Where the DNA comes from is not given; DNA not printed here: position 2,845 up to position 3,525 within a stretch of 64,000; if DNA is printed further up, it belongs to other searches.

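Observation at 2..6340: Fused phosphatase/anti-sigma-kinase partner switch coupled to a pilus motor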

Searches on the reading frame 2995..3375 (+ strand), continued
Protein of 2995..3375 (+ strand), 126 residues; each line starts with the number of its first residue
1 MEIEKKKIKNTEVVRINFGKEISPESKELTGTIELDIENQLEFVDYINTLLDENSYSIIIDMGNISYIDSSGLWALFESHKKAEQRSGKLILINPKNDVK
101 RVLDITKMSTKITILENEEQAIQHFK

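Call 75: predict_structure(alignment_id=A1)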
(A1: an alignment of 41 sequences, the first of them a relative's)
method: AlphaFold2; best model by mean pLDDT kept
length: 126 residues; sequences in the alignment: 41
mean_pLDDT: 95.5   pTM: 0.88
mean pLDDT of the five models: 95.5, 94.6, 94.5, 93.4, 92.9
residues with pLDDT >= 90: 118; 70-90: 8; 50-70: 0; < 50: 0
segments of 3 or more residues with pLDDT < 50: none
pLDDT, mean of each block of 10 residues (from residue 1): 93 95 88 96 97 96 98 98 97 98 97 96 92
secondary structure, 60 per line:
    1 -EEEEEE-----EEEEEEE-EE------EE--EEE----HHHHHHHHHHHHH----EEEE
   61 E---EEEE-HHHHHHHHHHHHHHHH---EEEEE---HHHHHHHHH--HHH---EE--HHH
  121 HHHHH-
elements in order: E2-7 E13-19 E33-35 H40-52 E57-61 E65-68 H70-85 E89-93 H97-105 H118-125
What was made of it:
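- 2995..3375 (+): STAS-only protein (anti-sigma-factor antagonist type), 126 aa. The candidate phospho-serines are Ser70 and Ser71 (codons 3202-3207). The AlphaFold model has pLDDT 95.5 with helix 2 starting at residue 70 (call 75).
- On Rsb/SpoIIA-type partner-switching module: The model has pLDDT 95.5 with its helix starting at residue 70 (call 75).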

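Call 77: fold_search(model_id=the predicted structure, library=pdb)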
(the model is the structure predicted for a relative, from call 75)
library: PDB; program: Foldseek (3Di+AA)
matches with E <= 10: 1182; with E <= 0.001: 38
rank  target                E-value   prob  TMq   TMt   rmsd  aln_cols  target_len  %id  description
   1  1thn_B                1.4e-07  1.00  0.76  0.83   2.6       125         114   19  Crystal Structures of the ADP and ATP bound forms of the Bacillus Anti-sigma factor SpoIIAB in complex with the Anti-a (released 2004-06-15)
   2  1tid_D                3.0e-07  1.00  0.77  0.82   1.9       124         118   18  Crystal Structures of the ADP and ATP bound forms of the Bacillus Anti-sigma factor SpoIIAB in complex with the Anti-a (released 2004-06-15)
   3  1tid_B                3.4e-07  1.00  0.75  0.79   2.6       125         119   18  Crystal Structures of the ADP and ATP bound forms of the Bacillus Anti-sigma factor SpoIIAB in complex with the Anti-a (released 2004-06-15)
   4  1h4z                  3.4e-07  1.00  0.66  0.73   2.9       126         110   21  Structure of the Anti-Sigma Factor Antagonist SpoIIAA in its Unphosphorylated Form (released 2001-07-06)
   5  3f43                  5.5e-07  1.00  0.78  0.83   2.1       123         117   22  Crystal structure of a putative anti-sigma factor antagonist (tm1081) from thermotoga maritima at 1.59 A resolution (released 2008-11-25)
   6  1th8_B                8.7e-07  1.00  0.75  0.81   2.5       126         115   20  Crystal Structures of the ADP and ATP bound forms of the Bacillus Anti-sigma factor SpoIIAB in complex with the Anti-a (released 2004-06-15)
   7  1til_B                8.7e-07  1.00  0.75  0.80   2.6       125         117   18  Crystal Structures of the ADP and ATP bound forms of the Bacillus Anti-sigma factor SpoIIAB in complex with the Anti-a (released 2004-06-15)
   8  1vc1_A                1.1e-06  1.00  0.75  0.85   2.4       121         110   19  Crystal structure of the TM1442 protein from Thermotoga maritima, a homolog of the Bacillus subtilis general stress re (released 2004-09-28)
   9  1h4x_A                1.4e-06  1.00  0.63  0.70   3.7       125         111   22  Structure of the Bacillus Cell Fate Determinant SpoIIAA in the Phosphorylated Form (released 2001-07-06)
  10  4hyl_B                1.7e-06  1.00  0.70  0.76   2.6       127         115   16  The crystal structure of an anti-sigma-factor antagonist from Haliangium ochraceum DSM 14365 (released 2012-11-28)
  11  2ka5_MODEL_1_A        2.9e-06  1.00  0.73  0.74   3.1       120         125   22  NMR Structure of the protein TM1081 (released 2008-11-25)
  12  6m36_H                3.0e-06  1.00  0.68  0.84   2.5       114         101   22  The crystal structure of B. subtilis RsbV/RsbW complex in the monoclinic crystal form (released 2020-07-15)
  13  6m36_B                3.7e-06  1.00  0.69  0.85   2.5       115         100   22  The crystal structure of B. subtilis RsbV/RsbW complex in the monoclinic crystal form (released 2020-07-15)
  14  4hyl_A                1.2e-05  1.00  0.72  0.80   2.5       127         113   16  The crystal structure of an anti-sigma-factor antagonist from Haliangium ochraceum DSM 14365 (released 2012-11-28)
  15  4xs5_A                1.7e-05  1.00  0.73  0.76   3.3       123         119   18  Crystal structure of Sulfate transporter/antisigma-factor antagonist STAS from Dyadobacter fermentans DSM 18053 (released 2015-02-11)
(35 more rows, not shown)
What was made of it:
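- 2995..3375 (+): The best fold matches are SpoIIAA, TM1081 and RsbV, TM 0.75-0.85 (call 77).
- On Rsb/SpoIIA-type partner-switching module: The fold matches SpoIIAA and RsbV at TM 0.75-0.85 (call 77).
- Closest known: RsbU/RsbW/RsbV-SigB and SpoIIE/SpoIIAB/SpoIIAA-SigF. Same: The best structural matches are SpoIIAA and RsbV (call 77).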
